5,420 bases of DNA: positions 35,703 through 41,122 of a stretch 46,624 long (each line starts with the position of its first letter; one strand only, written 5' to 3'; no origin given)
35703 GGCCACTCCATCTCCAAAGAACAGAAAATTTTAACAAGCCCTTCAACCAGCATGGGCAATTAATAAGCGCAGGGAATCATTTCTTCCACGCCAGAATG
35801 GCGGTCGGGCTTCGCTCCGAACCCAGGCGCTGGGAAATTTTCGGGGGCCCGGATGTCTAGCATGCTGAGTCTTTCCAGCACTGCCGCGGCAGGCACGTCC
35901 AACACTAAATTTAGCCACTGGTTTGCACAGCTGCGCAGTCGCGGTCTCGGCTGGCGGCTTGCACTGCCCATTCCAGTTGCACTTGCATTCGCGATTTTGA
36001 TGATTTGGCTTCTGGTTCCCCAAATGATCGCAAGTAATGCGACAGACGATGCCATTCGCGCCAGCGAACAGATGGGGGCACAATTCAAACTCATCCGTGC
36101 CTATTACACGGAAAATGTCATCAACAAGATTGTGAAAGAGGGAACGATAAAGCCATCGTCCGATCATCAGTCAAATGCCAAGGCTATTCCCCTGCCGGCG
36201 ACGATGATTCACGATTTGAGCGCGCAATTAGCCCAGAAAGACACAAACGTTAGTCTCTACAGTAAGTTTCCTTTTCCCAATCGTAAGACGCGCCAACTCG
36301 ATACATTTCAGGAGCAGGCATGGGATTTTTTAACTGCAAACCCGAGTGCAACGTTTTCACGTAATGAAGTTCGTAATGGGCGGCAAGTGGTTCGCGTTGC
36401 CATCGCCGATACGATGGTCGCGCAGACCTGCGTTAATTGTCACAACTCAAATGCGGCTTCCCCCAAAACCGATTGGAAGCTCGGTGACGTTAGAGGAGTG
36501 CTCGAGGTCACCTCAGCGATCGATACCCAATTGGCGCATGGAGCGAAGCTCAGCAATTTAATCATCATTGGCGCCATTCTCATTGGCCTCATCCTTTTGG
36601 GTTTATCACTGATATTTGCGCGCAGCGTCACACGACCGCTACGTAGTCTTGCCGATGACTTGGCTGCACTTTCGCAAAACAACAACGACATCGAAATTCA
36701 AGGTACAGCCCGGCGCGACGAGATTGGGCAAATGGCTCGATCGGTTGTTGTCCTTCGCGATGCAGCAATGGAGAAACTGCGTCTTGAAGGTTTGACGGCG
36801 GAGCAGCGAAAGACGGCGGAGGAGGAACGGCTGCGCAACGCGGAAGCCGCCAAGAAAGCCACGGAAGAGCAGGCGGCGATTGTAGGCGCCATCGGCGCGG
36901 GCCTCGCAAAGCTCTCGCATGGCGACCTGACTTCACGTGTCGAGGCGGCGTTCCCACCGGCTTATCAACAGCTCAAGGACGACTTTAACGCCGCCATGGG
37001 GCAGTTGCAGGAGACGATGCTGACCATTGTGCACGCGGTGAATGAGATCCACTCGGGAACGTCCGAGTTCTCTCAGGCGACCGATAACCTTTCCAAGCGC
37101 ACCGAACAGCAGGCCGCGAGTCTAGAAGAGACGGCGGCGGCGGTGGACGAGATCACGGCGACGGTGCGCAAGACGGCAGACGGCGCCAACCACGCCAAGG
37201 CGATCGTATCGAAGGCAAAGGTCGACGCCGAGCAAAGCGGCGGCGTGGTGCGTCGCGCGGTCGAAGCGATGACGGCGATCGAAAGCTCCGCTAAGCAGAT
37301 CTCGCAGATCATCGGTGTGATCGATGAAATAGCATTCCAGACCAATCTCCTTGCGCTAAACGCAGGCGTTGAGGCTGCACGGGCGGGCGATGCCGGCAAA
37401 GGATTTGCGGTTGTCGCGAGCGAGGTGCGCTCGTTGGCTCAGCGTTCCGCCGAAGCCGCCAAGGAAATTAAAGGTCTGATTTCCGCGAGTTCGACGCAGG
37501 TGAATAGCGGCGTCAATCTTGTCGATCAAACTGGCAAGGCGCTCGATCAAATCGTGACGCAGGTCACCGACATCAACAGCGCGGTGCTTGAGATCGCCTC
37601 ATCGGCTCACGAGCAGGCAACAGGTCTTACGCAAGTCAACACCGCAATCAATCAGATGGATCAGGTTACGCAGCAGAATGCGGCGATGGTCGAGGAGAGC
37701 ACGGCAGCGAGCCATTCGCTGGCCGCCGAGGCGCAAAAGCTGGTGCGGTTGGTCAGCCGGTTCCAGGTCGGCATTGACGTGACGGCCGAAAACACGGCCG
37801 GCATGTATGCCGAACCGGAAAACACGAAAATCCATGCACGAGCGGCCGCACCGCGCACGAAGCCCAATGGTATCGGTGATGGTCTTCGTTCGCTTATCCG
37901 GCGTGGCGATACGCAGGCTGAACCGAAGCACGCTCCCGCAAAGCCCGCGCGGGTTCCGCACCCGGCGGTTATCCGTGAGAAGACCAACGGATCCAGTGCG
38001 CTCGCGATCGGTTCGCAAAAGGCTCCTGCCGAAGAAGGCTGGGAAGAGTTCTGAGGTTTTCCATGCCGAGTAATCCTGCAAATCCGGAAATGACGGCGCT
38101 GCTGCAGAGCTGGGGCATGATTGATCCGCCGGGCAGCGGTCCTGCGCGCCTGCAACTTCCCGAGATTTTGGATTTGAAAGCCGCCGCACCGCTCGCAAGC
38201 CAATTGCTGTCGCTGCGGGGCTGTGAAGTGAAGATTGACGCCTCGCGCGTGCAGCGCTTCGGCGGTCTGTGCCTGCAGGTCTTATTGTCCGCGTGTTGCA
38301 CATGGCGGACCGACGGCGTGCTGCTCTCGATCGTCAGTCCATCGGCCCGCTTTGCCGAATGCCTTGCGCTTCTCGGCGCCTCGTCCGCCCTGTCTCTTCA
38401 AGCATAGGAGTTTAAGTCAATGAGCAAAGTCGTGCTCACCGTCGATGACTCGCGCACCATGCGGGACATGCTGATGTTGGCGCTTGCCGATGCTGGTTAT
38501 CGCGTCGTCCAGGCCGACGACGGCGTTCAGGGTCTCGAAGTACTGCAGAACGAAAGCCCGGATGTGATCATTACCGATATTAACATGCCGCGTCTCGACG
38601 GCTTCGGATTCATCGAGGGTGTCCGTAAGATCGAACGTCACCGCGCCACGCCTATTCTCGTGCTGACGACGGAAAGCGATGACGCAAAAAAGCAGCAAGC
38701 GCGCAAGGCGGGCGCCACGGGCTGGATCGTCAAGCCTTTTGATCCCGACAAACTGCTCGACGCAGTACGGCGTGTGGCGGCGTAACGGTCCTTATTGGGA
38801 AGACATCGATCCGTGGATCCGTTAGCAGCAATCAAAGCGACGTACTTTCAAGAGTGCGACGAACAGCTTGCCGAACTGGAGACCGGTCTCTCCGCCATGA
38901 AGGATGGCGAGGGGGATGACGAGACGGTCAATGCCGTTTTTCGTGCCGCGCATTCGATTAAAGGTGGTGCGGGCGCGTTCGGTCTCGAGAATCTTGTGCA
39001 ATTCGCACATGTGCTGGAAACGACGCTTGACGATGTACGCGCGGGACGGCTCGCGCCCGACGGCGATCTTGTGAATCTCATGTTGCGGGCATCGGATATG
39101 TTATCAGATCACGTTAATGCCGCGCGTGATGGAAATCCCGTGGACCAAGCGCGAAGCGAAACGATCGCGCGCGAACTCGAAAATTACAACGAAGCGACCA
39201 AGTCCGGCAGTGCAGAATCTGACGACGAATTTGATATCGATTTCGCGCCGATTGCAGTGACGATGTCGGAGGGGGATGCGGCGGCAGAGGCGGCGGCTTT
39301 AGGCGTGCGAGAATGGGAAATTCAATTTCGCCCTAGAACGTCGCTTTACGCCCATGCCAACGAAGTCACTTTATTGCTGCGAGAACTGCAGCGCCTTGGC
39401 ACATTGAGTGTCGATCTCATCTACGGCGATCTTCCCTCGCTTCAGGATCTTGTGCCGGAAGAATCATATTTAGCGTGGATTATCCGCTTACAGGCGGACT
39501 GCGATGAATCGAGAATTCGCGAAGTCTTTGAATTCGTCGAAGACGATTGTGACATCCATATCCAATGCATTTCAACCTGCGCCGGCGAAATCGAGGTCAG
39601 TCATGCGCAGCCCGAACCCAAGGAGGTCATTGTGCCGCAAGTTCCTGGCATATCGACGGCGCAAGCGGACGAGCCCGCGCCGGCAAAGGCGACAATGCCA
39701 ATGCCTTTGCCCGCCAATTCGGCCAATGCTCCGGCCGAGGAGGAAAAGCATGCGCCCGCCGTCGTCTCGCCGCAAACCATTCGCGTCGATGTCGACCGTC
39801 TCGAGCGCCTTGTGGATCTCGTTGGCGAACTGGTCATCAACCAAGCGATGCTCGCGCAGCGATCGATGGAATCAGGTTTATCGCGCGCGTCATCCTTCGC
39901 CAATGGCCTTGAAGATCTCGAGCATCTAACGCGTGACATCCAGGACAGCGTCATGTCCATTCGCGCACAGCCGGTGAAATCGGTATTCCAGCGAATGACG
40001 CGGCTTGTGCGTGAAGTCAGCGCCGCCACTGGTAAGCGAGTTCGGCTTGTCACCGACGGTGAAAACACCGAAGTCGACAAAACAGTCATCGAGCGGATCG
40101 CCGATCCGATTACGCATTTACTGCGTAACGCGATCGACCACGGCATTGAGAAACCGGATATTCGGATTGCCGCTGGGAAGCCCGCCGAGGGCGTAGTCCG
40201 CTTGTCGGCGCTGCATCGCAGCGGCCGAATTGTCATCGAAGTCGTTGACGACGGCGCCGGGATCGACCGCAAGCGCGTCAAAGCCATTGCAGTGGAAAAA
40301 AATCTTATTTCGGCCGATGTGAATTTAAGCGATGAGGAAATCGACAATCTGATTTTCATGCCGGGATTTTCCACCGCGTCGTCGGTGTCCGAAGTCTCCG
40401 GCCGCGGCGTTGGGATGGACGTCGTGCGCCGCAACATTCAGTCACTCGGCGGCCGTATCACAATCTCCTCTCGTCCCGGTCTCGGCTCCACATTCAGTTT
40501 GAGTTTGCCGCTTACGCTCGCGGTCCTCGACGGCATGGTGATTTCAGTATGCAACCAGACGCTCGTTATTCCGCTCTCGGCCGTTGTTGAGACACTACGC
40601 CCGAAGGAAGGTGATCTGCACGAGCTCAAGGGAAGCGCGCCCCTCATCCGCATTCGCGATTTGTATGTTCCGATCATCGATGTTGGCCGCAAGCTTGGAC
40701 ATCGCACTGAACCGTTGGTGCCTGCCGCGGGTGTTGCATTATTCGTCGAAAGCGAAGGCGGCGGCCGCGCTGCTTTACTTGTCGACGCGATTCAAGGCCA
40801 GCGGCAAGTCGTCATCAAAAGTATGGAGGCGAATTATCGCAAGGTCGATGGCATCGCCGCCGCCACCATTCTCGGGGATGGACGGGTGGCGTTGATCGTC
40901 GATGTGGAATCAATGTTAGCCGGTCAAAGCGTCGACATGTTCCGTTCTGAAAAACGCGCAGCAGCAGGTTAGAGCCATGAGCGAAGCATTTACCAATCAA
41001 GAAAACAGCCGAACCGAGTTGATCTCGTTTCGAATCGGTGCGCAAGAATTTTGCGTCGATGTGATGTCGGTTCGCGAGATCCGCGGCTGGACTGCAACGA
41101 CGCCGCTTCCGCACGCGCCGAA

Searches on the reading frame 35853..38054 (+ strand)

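Call 58: search_protein_families(library=ncbifam, proteins=[window:35853-38054:+], max_evalue=1e-20)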
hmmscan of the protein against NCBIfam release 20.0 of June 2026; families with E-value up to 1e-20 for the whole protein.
window:35853-38054:+ (733 aa): 7 families
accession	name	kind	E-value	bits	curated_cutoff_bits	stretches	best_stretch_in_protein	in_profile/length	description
NF041847.1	transduc_aer2_vibrio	equivalog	5.8e-88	296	1200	1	351-656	466-771/804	aerotaxis transducer Aer2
NF047851.1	MCPCitTducer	equivalog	1.3e-79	268.7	900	1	351-658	228-537/553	methyl-accepting chemotaxis citrate transducer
NF011615.0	PRK15041.1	equivalog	6e-73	246.4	947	1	353-642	231-520/554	methyl-accepting chemotaxis protein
NF011622.0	PRK15048.1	equivalog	4.1e-71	240.7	900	1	353-652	229-528/553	methyl-accepting chemotaxis protein II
NF007309.0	PRK09793.1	equivalog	4.1e-69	233.9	903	1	382-646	256-520/533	methyl-accepting chemotaxis protein IV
NF058645.1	MCPCtpMPsAe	equivalog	1.5e-32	113.1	900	1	356-639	247-558/558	methyl-accepting chemotaxis protein CtpM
NF050802.1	AspChtxCcaA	equivalog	2.1e-24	85.9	1300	0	438-551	527-640/700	aspartate chemotaxis receptor CcaA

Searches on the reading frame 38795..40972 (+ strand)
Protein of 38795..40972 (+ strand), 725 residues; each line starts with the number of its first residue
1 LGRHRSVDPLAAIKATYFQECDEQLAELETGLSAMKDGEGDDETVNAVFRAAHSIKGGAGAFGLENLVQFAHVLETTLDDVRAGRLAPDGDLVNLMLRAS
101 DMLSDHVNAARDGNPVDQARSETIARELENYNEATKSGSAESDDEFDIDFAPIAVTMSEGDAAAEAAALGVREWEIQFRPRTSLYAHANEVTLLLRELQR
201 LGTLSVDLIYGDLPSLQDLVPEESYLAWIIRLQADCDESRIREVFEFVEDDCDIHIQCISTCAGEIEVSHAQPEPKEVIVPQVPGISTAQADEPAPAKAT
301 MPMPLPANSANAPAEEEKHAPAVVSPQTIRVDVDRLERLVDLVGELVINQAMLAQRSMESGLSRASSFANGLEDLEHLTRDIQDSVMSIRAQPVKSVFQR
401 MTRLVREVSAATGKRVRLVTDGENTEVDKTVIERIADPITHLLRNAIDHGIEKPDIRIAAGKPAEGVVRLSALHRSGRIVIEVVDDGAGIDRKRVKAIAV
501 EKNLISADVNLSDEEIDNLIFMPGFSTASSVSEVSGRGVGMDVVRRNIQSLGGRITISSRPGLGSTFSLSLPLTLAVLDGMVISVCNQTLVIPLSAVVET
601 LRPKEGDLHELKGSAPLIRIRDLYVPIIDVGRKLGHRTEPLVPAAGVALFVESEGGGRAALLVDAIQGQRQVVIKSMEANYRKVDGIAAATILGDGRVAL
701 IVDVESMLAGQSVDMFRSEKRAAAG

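Call 58: search_protein_families(library=ncbifam, proteins=[window:38795-40972:+], max_evalue=1e-20)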
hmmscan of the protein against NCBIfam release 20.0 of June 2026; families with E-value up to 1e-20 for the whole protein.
window:38795-40972:+ (725 aa): 2 families
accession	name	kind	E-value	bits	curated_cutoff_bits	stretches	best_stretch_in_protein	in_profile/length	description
NF007835.0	PRK10547.1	equivalog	7.4e-166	553.5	793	1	12-707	5-656/670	chemotaxis protein CheA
NF041336.1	CheA_Halo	equivalog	1.5e-107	360.9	950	1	15-706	6-665/666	chemotaxis protein CheA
